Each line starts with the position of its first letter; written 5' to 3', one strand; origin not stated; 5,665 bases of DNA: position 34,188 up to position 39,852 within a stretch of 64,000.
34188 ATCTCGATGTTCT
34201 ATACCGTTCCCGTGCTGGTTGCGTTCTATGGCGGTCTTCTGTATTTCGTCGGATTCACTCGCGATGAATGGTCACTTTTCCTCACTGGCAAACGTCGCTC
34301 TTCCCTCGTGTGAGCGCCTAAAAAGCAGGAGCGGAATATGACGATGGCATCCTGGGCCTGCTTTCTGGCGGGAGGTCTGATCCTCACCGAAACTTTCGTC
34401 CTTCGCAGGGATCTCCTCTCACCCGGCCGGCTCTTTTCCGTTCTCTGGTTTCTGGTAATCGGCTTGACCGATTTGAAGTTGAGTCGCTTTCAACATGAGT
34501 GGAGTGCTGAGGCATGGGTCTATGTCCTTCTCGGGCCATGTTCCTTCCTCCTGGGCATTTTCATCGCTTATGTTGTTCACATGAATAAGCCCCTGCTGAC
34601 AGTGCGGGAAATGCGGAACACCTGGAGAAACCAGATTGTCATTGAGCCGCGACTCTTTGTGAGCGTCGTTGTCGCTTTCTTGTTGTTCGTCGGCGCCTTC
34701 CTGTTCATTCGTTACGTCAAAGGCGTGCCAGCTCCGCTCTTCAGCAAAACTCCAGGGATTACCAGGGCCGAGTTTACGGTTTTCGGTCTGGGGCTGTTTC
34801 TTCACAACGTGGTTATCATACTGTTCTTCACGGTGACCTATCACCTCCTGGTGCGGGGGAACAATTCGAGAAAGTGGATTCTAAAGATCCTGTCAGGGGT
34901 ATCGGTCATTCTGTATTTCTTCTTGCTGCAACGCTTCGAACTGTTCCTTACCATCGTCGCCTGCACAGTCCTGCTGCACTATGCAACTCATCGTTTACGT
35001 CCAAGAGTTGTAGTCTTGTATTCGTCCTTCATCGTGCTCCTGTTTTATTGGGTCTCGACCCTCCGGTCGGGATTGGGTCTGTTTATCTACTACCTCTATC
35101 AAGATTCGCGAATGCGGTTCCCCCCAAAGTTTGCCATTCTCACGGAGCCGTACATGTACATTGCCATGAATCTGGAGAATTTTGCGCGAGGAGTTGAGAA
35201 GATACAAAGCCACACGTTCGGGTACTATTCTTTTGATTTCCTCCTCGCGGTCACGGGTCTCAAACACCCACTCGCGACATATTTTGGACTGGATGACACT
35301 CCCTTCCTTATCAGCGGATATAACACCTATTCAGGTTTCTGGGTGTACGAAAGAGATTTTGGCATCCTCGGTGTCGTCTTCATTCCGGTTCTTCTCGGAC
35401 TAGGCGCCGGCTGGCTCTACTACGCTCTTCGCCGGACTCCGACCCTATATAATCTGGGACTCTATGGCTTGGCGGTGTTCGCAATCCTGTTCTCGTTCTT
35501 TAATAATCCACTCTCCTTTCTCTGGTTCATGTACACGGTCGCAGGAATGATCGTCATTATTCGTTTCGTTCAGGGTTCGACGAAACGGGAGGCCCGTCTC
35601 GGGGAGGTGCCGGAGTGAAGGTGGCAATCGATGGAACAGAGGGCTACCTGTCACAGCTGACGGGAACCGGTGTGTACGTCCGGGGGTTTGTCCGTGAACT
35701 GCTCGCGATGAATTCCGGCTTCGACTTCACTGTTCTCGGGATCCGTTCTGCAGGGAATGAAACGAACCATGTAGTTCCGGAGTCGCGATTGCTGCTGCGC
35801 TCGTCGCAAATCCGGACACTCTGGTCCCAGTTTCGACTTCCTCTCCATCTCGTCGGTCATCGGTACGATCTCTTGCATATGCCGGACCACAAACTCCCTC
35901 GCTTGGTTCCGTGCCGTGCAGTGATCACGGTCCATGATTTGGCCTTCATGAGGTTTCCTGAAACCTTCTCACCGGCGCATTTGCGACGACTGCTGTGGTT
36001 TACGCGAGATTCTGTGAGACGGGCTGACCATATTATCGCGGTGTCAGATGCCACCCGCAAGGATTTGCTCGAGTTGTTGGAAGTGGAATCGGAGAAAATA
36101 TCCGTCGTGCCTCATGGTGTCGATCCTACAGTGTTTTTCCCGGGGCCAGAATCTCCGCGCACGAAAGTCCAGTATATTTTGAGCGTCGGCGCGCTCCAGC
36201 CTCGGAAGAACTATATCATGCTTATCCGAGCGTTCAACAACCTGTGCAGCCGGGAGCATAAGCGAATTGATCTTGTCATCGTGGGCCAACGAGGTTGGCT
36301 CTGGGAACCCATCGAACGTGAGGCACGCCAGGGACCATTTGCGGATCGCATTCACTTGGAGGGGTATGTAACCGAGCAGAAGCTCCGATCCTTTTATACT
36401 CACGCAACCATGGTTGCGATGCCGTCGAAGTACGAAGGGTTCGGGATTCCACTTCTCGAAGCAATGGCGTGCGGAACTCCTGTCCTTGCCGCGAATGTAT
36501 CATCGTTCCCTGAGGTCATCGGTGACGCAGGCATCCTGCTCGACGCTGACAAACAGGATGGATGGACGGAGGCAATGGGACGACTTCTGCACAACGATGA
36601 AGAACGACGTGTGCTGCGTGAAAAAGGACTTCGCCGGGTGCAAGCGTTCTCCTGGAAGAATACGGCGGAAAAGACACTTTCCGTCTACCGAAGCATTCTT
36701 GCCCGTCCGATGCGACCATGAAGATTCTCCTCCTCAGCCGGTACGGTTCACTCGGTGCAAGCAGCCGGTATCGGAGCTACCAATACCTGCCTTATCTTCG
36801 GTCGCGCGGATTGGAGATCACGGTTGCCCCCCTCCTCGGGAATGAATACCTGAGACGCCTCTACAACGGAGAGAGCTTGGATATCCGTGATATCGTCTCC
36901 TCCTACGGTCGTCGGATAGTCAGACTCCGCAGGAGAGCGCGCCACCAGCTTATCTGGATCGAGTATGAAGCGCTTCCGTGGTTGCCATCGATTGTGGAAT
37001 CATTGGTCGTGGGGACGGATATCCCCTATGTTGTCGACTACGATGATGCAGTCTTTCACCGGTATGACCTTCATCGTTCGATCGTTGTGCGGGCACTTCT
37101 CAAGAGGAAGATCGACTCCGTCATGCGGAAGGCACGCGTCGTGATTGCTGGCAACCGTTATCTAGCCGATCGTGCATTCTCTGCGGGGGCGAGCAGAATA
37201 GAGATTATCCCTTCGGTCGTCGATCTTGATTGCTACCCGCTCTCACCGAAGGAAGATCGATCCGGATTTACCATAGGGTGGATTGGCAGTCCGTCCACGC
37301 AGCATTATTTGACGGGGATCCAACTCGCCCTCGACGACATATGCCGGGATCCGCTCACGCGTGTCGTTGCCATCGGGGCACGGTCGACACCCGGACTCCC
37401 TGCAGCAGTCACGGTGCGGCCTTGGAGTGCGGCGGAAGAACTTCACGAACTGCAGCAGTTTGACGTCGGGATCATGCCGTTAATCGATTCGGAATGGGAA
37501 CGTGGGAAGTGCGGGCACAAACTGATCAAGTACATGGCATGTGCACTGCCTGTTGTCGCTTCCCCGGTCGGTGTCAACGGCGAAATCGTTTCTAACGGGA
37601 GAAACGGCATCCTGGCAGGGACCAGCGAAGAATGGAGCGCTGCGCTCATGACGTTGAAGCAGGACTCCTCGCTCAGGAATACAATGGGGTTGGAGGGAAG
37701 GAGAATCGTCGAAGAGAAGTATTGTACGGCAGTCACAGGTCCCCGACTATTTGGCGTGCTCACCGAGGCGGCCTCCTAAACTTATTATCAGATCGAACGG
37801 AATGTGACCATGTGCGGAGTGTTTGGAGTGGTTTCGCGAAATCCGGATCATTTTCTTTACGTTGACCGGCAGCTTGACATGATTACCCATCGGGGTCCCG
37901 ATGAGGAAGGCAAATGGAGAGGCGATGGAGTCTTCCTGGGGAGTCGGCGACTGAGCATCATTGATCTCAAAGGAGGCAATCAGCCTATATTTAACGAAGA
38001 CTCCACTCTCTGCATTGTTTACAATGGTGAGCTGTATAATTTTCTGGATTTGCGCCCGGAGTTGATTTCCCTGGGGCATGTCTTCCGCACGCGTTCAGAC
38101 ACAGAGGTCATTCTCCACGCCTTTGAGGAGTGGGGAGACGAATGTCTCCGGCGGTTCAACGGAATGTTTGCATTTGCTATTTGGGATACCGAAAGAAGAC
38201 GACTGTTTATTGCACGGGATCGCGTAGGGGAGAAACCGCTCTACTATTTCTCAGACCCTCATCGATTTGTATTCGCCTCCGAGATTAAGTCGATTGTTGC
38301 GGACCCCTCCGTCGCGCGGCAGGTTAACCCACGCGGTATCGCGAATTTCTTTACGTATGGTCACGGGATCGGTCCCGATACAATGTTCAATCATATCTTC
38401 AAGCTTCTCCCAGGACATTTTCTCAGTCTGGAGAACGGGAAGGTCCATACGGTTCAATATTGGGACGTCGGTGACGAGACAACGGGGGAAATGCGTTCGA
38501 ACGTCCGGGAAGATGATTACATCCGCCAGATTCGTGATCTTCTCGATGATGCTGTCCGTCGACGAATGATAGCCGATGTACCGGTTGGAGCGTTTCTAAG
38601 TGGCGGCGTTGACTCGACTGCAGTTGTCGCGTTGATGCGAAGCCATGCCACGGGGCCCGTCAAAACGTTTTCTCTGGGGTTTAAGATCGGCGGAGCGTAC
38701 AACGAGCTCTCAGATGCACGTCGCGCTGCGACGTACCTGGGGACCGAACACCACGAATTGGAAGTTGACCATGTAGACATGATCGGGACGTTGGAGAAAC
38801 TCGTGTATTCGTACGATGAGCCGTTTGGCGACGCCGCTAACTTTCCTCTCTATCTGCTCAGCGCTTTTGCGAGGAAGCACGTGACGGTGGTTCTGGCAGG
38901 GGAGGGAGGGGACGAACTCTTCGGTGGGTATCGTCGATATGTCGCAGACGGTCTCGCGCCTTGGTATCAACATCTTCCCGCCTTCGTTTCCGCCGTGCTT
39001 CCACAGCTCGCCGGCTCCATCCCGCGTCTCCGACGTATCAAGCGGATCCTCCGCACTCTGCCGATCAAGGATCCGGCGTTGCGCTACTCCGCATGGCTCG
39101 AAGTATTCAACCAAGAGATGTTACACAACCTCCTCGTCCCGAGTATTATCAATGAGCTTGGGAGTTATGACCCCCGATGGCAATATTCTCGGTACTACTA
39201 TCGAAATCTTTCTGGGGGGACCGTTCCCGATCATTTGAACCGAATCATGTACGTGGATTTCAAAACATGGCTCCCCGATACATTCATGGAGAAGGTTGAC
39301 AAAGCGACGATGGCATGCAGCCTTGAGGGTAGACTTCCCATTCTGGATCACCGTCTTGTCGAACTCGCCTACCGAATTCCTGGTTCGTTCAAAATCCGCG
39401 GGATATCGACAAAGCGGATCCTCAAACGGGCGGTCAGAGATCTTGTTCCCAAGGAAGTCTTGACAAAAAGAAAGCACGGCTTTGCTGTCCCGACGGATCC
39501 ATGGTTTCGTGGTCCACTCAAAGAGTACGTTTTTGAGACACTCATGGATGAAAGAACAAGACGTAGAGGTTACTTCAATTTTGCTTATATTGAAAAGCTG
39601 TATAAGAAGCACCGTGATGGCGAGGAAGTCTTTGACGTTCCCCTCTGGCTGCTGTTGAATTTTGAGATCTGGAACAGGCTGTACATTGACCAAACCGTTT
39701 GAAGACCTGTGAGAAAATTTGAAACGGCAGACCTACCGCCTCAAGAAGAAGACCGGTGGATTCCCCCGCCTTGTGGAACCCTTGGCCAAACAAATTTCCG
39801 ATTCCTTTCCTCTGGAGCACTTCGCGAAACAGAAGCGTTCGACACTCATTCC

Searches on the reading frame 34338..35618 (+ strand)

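Call 21: search_protein_families(library=pfam, proteins=[window:34338-35618:+], max_evalue=0.0001)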
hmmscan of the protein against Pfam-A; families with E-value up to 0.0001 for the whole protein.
window:34338-35618:+ (426 aa): 0 families

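Call 49: search_protein_families(library=ncbifam, proteins=[window:34338-35618:+], max_evalue=0.00001)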
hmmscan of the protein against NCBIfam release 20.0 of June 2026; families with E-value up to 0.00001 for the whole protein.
window:34338-35618:+ (426 aa): 1 family
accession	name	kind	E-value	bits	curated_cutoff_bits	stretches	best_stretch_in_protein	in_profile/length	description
TIGR04370.1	glyco_rpt_poly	subfamily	2.4e-25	89.4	40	1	23-407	5-395/396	oligosaccharide repeat unit polymerase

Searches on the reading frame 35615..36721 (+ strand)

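Call 21: search_protein_families(library=pfam, proteins=[window:35615-36721:+], max_evalue=0.0001)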
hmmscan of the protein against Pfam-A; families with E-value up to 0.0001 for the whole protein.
window:35615-36721:+ (368 aa): 6 families
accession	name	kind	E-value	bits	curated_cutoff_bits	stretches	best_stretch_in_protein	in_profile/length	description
PF00534.26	Glycos_transf_1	-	4.8e-35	121.1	26.4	1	182-338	12-169/172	Glycosyl transferases group 1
PF13692.12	Glyco_trans_1_4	-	2.8e-30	105.9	27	1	187-327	3-142/142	Glycosyl transferases group 1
PF13439.12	Glyco_transf_4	-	1.6e-20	74.3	28.5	1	17-172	3-169/170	Glycosyltransferase Family 4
PF20706.3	GT4-conflict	-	3.6e-16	59.6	26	1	130-329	140-359/385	Family 4 Glycosyltransferase in conflict systems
PF13524.12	Glyco_trans_1_2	-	2.9e-11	43.9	25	1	213-355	10-143/144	Glycosyl transferase-like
PF13579.12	Glyco_trans_4_4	-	1e-10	42.7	29.7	1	16-168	1-158/158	Glycosyl transferase 4-like domain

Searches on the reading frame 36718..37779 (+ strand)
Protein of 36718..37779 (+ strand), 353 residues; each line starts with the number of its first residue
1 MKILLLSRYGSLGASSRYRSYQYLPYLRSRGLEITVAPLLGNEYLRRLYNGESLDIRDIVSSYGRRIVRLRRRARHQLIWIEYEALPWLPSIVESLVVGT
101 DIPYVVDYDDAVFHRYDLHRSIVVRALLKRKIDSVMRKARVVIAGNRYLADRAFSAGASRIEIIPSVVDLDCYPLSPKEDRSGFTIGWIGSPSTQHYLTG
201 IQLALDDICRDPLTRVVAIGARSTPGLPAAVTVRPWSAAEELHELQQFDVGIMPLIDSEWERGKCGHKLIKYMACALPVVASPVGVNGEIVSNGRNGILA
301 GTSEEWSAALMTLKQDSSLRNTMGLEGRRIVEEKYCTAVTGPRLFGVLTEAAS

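Call 21: search_protein_families(library=pfam, proteins=[window:36718-37779:+], max_evalue=0.0001)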
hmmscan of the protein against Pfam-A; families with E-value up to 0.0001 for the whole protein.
window:36718-37779:+ (353 aa): 2 families
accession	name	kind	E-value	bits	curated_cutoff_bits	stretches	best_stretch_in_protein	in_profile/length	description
PF13692.12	Glyco_trans_1_4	-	3.9e-12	47.1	27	1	227-315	57-141/142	Glycosyl transferases group 1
PF00534.26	Glycos_transf_1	-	1.1e-08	35.3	26.4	1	240-328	84-170/172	Glycosyl transferases group 1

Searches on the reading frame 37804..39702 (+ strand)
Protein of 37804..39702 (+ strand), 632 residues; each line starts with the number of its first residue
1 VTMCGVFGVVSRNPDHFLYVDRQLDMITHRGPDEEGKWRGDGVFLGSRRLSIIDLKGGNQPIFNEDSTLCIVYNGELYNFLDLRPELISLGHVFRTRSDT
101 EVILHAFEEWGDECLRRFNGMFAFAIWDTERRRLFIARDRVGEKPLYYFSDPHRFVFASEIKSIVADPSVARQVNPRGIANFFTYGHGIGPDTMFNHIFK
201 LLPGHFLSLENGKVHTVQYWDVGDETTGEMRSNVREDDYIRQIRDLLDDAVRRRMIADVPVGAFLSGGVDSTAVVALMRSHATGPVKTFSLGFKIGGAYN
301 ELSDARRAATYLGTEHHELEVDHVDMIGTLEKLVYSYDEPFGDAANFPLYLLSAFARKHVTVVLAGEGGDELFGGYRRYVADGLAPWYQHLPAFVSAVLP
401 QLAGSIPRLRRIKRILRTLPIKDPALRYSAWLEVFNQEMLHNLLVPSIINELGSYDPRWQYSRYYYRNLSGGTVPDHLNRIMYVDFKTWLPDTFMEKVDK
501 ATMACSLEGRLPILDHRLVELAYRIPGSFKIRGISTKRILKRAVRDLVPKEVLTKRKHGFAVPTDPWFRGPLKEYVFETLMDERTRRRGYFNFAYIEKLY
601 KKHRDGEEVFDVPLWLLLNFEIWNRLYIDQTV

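Call 21: search_protein_families(library=pfam, proteins=[window:37804-39702:+], max_evalue=0.0001)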
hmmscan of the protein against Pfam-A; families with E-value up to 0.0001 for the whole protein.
window:37804-39702:+ (632 aa): 4 families
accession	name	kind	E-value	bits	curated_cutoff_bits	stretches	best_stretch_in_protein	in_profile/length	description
PF00733.27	Asn_synthase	-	3.7e-104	349.6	21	1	242-624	1-353/354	Asparagine synthase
PF13537.11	GATase_7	-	7.3e-49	165.3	25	1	48-165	2-122/123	Glutamine amidotransferase domain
PF13522.11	GATase_6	-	6.2e-44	149.6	27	1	32-160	1-130/130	Glutamine amidotransferase domain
PF12481.13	DUF3700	-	1e-05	25.6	27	1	112-189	123-199/228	Aluminium induced protein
